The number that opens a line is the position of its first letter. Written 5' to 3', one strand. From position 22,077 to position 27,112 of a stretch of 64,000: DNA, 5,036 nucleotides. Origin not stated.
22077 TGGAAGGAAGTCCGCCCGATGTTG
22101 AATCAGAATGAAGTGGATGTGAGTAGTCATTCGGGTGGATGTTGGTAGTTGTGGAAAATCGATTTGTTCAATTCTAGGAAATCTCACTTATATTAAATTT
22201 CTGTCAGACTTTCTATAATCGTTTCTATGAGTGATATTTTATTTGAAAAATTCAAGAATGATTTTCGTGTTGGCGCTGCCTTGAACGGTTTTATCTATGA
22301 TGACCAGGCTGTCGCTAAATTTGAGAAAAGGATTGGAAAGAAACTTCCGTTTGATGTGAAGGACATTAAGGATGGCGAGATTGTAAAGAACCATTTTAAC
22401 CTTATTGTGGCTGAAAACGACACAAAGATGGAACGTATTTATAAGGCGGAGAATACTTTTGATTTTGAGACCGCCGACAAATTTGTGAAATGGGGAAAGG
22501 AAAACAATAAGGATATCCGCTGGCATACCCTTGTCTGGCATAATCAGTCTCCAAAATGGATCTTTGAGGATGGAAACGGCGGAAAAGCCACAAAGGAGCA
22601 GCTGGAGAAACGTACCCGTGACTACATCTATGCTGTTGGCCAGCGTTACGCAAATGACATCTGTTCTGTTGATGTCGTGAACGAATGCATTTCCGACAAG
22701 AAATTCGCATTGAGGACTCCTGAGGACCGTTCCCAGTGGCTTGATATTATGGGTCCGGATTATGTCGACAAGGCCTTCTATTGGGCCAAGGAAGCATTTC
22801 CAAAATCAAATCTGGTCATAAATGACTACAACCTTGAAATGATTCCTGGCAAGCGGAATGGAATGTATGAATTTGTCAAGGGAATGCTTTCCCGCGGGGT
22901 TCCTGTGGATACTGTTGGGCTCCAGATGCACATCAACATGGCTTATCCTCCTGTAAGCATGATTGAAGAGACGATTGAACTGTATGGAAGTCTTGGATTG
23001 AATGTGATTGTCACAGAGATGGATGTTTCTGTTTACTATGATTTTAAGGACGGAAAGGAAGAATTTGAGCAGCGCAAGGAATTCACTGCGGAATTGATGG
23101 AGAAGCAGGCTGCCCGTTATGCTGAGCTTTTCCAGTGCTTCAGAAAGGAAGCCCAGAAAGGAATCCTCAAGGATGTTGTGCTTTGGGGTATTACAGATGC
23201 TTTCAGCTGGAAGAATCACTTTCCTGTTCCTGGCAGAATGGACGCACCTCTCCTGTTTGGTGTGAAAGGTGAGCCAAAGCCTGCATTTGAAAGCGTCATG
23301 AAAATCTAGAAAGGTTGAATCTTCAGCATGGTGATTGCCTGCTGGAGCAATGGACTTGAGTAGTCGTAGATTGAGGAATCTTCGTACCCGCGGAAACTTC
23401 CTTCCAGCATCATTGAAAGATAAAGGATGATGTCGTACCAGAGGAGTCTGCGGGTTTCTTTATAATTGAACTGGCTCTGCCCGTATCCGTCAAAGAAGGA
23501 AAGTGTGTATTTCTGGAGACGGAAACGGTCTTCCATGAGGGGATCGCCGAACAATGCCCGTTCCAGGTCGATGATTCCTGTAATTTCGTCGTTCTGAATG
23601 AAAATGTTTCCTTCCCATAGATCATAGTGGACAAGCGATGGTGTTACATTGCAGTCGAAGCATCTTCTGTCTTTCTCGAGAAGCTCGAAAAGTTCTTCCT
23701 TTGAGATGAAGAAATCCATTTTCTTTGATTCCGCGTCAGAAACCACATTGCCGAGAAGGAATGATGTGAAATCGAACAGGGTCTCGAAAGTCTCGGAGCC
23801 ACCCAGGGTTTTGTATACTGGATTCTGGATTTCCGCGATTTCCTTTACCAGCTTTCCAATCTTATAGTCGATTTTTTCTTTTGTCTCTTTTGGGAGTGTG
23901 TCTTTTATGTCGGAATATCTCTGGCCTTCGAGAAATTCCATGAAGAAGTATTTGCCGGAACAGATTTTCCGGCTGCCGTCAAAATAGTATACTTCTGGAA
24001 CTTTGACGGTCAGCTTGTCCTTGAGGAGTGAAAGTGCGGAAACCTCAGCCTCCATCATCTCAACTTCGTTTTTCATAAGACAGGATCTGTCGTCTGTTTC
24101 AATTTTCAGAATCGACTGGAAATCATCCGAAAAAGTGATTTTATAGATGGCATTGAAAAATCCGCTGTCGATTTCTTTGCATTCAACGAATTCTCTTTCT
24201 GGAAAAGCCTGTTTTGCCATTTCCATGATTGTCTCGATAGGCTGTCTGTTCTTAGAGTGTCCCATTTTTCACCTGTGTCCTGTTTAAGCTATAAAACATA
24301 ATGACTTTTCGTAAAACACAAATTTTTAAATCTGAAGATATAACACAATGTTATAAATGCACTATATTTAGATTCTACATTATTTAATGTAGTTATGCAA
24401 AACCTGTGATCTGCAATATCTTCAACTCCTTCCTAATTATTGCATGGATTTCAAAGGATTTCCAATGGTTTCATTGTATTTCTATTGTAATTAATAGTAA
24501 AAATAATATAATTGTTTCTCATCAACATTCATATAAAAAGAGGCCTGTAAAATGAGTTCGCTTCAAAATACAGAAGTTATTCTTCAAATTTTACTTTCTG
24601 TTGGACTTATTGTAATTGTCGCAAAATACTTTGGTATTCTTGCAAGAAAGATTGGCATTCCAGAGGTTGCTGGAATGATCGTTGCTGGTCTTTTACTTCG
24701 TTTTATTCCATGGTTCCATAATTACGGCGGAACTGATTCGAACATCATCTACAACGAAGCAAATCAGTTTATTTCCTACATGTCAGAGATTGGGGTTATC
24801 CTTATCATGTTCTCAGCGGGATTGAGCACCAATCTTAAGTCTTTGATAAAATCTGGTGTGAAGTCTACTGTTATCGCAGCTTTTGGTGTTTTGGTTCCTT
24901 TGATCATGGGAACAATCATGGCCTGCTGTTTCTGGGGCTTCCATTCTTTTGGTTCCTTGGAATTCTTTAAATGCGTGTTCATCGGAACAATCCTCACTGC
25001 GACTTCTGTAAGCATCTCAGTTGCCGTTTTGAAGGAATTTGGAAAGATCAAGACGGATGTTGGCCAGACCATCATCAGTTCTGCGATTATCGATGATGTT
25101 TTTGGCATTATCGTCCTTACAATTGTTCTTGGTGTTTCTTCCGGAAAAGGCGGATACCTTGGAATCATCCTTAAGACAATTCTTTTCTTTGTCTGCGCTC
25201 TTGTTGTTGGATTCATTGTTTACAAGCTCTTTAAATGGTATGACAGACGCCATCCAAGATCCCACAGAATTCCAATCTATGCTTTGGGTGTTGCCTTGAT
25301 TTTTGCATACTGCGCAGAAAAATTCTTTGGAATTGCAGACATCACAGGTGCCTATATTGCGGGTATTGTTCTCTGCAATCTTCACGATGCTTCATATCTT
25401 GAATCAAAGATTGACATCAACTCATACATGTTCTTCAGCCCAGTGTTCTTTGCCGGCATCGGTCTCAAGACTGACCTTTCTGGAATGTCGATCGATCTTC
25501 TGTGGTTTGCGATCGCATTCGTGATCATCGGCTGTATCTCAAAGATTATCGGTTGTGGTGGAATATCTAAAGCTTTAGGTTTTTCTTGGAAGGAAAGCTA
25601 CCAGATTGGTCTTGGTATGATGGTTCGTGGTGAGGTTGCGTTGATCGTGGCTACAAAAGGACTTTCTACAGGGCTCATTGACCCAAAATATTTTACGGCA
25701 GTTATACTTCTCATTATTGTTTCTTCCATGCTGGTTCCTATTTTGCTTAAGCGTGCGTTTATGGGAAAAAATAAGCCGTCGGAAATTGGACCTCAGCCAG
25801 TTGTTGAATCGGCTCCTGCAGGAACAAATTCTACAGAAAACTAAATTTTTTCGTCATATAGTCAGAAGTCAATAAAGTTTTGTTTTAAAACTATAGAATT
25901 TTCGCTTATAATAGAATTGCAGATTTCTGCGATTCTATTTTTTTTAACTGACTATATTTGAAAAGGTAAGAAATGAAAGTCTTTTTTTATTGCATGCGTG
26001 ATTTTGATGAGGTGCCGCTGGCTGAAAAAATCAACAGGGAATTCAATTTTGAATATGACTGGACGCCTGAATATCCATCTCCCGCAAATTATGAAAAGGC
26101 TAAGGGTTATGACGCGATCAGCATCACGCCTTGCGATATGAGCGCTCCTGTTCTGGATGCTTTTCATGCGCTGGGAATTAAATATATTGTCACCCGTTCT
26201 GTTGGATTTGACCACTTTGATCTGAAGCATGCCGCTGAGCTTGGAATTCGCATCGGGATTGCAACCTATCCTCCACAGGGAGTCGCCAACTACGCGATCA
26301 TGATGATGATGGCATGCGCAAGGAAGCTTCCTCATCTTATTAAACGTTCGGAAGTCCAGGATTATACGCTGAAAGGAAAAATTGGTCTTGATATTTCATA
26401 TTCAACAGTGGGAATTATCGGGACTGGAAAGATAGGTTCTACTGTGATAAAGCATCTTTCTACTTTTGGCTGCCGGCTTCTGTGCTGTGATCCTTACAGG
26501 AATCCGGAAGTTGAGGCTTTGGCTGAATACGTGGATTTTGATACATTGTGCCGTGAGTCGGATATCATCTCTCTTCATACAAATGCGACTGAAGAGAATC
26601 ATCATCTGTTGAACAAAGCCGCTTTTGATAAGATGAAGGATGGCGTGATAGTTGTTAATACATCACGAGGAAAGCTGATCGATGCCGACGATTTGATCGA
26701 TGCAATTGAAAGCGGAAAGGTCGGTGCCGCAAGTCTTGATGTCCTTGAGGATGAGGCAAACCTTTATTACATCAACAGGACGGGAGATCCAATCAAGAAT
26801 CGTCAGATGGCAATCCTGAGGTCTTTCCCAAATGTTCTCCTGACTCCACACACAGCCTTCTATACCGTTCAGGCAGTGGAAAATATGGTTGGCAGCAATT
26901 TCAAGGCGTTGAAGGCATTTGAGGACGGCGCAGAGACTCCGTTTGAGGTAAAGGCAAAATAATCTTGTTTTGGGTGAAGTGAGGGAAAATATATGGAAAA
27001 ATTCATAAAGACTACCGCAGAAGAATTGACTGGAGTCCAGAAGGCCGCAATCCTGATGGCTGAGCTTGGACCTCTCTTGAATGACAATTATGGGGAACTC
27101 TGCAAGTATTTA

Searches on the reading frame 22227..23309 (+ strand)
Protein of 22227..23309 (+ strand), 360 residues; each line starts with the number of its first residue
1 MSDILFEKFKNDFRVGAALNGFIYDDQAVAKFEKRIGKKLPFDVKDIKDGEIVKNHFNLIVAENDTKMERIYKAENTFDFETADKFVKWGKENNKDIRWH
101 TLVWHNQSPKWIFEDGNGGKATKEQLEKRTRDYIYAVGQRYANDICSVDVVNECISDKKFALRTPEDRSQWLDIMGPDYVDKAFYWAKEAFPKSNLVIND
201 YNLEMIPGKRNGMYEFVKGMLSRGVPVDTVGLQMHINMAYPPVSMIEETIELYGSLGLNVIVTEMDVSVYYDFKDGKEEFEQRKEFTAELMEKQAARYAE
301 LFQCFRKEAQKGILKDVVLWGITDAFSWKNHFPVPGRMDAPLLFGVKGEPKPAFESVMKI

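Call 8: search_protein_families(library=pfam, proteins=[window:22227-23309:+], max_evalue=0.01)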
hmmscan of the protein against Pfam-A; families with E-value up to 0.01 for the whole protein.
window:22227-23309:+ (360 aa): 1 family
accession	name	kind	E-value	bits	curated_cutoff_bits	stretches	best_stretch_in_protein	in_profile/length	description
PF00331.26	Glyco_hydro_10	-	4.3e-88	296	22.1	1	42-359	19-310/311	Glycosyl hydrolase family 10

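Call 49: find_encoding_contigs(protein=window:22227-23309:+, flank=3000, max_places=10)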
Protein window:22227-23309:+ (360 aa): 2 contigs read that carry it; 2 places shown.
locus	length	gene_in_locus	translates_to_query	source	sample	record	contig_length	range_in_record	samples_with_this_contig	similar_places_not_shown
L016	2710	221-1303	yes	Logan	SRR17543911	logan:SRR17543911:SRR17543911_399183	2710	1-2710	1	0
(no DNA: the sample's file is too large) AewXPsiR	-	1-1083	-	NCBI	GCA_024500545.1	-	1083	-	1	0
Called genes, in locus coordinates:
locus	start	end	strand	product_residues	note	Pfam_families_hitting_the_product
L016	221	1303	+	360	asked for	PF00331:Glyco_hydro_10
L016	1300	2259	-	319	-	PF03881:Fructosamin_kin (faint), PF01636:APH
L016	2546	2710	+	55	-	?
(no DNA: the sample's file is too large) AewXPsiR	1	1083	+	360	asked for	PF00331:Glyco_hydro_10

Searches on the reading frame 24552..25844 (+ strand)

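Call 45: search_protein_families(library=pfam, proteins=[window:24552-25844:+], max_evalue=0.00001)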
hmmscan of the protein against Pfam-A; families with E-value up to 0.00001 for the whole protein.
window:24552-25844:+ (430 aa): 1 family
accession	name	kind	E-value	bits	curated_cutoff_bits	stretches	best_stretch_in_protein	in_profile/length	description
PF00999.27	Na_H_Exchanger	-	1.6e-59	202.1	26.2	1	21-400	4-370/375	Sodium/hydrogen exchanger, transmembrane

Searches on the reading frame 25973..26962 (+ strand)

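Call 45: search_protein_families(library=pfam, proteins=[window:25973-26962:+], max_evalue=0.00001)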
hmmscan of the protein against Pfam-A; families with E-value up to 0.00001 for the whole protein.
window:25973-26962:+ (329 aa): 2 families
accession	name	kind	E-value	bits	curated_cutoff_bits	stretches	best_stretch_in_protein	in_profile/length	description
PF02826.25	2-Hacid_dh_C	-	3.3e-50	170.4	25.1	1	109-295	1-178/178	D-isomer specific 2-hydroxyacid dehydrogenase, NAD binding domain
PF00389.36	2-Hacid_dh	-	8.9e-18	64.7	24.6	1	25-326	21-133/134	D-isomer specific 2-hydroxyacid dehydrogenase, catalytic domain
